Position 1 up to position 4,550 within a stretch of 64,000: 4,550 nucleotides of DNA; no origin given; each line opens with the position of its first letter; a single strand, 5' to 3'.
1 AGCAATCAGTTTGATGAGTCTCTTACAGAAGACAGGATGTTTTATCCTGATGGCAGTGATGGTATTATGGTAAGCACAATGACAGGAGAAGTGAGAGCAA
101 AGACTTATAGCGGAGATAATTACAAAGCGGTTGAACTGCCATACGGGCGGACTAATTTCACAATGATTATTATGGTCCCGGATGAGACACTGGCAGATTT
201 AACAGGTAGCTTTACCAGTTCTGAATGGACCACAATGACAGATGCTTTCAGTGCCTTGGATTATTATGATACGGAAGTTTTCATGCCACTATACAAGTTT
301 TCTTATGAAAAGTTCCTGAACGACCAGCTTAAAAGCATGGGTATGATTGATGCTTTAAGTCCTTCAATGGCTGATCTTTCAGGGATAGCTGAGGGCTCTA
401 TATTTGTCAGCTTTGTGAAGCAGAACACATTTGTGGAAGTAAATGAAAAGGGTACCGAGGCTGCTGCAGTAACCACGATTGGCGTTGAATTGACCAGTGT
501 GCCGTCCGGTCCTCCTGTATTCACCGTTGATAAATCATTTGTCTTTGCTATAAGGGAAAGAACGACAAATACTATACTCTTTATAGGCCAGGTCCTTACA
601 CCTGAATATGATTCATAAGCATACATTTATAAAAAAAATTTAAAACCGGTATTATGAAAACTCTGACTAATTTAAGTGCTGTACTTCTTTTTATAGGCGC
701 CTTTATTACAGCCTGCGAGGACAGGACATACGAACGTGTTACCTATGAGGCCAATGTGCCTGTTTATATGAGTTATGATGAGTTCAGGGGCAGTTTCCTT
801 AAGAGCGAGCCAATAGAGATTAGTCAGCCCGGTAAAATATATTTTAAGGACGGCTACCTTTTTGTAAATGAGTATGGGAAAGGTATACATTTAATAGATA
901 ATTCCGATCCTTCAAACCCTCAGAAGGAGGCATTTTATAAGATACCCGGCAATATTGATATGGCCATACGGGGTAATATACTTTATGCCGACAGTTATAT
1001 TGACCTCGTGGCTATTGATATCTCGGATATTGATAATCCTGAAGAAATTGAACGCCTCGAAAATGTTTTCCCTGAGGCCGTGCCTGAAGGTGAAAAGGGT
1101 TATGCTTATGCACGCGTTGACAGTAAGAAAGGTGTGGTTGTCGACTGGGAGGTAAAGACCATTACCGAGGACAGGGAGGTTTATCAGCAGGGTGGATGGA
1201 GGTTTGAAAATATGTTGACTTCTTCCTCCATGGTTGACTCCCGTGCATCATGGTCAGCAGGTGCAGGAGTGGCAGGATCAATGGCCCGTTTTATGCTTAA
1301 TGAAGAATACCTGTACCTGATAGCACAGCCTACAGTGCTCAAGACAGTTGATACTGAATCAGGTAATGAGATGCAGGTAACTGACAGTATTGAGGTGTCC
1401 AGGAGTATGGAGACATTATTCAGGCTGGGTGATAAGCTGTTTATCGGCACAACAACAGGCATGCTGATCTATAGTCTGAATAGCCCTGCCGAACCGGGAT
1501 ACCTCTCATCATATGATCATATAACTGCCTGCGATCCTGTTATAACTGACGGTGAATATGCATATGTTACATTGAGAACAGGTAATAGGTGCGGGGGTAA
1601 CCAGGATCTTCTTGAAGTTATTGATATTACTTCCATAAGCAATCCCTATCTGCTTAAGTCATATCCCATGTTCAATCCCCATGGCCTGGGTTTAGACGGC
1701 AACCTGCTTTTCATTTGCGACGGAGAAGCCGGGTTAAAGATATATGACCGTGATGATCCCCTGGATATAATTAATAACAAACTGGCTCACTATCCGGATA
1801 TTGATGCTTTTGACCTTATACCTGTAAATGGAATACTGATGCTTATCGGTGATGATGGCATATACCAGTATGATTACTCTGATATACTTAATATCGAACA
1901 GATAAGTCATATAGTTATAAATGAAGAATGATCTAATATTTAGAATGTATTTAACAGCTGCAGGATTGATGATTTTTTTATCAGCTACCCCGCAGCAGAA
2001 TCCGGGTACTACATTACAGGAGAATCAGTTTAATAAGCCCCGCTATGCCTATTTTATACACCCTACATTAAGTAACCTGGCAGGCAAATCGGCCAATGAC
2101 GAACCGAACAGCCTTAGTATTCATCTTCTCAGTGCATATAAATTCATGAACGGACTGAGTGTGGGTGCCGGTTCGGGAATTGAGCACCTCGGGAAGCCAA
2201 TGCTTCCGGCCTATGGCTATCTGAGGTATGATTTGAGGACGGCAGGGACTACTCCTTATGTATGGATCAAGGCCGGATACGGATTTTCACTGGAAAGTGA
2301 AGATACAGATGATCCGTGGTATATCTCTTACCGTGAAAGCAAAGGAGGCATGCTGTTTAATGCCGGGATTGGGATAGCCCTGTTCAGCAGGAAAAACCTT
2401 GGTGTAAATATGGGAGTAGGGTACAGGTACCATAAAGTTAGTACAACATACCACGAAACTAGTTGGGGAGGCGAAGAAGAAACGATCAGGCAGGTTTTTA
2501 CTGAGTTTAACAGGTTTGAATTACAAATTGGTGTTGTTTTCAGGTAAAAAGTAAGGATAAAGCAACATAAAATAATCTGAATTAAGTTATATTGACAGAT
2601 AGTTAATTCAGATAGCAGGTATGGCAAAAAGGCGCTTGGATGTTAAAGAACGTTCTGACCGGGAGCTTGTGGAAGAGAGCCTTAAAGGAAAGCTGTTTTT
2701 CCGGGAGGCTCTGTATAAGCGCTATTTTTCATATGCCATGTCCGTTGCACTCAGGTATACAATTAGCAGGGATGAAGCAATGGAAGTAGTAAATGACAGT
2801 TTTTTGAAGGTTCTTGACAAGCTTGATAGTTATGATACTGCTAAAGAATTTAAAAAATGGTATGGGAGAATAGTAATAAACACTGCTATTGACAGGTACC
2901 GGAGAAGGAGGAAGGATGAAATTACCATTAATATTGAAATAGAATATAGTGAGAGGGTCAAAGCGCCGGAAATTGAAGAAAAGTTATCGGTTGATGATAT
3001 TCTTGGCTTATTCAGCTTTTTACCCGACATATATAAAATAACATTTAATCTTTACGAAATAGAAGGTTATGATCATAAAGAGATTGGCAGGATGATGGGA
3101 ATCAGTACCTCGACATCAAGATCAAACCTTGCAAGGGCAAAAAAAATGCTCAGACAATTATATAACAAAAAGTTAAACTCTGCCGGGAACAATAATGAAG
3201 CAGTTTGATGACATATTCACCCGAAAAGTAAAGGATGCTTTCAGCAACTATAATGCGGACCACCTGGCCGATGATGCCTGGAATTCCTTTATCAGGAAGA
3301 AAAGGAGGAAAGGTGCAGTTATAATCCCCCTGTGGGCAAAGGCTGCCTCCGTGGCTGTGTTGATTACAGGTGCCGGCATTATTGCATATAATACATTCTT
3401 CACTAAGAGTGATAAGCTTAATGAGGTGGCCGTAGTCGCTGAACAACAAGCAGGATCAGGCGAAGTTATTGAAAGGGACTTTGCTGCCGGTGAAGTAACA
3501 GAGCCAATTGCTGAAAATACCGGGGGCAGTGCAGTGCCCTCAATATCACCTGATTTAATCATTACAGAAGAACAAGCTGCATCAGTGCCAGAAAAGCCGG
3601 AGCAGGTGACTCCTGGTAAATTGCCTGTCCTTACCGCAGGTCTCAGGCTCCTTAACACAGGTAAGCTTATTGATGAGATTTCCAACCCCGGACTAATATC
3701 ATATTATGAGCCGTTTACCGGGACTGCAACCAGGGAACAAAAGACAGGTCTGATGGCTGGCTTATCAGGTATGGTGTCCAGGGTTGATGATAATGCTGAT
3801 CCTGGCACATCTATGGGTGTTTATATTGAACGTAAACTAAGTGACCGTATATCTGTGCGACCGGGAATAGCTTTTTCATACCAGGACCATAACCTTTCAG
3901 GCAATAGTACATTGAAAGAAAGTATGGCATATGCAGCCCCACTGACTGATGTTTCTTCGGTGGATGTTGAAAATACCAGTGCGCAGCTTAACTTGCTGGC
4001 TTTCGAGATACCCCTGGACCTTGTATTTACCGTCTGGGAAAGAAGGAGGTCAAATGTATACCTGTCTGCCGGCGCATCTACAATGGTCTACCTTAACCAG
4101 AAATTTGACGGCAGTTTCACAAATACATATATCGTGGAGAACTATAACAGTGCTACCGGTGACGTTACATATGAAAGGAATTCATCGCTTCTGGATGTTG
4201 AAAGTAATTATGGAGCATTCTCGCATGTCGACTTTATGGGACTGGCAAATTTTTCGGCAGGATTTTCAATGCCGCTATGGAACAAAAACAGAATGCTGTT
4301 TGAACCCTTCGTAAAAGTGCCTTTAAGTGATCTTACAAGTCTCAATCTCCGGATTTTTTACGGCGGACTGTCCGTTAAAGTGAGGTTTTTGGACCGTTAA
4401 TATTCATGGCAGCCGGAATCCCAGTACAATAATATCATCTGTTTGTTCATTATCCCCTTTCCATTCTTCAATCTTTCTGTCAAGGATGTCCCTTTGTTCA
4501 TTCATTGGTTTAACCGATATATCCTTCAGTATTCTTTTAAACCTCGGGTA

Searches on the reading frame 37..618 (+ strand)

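Call 79: search_protein_families(library=pfam, proteins=[window:37-618:+], max_evalue=0.00001)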
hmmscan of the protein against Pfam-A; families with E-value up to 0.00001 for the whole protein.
window:37-618:+ (193 aa): 1 family
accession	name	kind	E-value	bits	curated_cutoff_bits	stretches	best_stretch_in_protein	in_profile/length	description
PF00079.25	Serpin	-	4.9e-43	148.2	27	1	2-189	180-370/370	Serpin (serine protease inhibitor)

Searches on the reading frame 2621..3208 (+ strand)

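Call 79: search_protein_families(library=pfam, proteins=[window:2621-3208:+], max_evalue=0.00001)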
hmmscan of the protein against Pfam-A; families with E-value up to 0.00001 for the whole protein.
window:2621-3208:+ (195 aa): 3 families
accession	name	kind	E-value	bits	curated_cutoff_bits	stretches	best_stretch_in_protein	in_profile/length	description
PF04542.20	Sigma70_r2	-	1.5e-12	47.5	24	1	31-98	1-70/71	Sigma-70 region 2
PF08281.18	Sigma70_r4_2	-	7.2e-11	42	25.7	1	134-177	11-54/54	Sigma-70, region 4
PF07638.17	Sigma70_ECF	-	8.8e-06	26.2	21.1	0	50-179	46-181/185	ECF sigma factor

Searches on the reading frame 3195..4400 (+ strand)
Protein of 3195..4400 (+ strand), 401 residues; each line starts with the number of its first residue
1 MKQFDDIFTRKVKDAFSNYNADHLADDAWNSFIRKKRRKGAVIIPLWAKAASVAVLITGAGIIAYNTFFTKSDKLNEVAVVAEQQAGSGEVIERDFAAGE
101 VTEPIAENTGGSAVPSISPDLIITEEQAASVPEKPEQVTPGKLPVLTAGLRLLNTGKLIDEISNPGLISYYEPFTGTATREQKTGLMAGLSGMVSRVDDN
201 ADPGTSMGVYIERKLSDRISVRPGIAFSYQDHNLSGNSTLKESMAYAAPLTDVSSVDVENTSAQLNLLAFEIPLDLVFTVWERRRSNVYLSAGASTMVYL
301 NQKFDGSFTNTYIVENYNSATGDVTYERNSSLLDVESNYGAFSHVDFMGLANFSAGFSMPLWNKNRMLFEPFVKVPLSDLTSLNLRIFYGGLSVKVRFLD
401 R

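Call 79: search_protein_families(library=pfam, proteins=[window:3195-4400:+], max_evalue=0.00001)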
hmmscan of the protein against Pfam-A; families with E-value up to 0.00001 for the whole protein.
window:3195-4400:+ (401 aa): 1 family
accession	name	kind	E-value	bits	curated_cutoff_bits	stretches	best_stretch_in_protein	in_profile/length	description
PF13568.12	OMP_b-brl_2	-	6e-08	33.4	27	1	197-319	32-133/175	Outer membrane protein beta-barrel domain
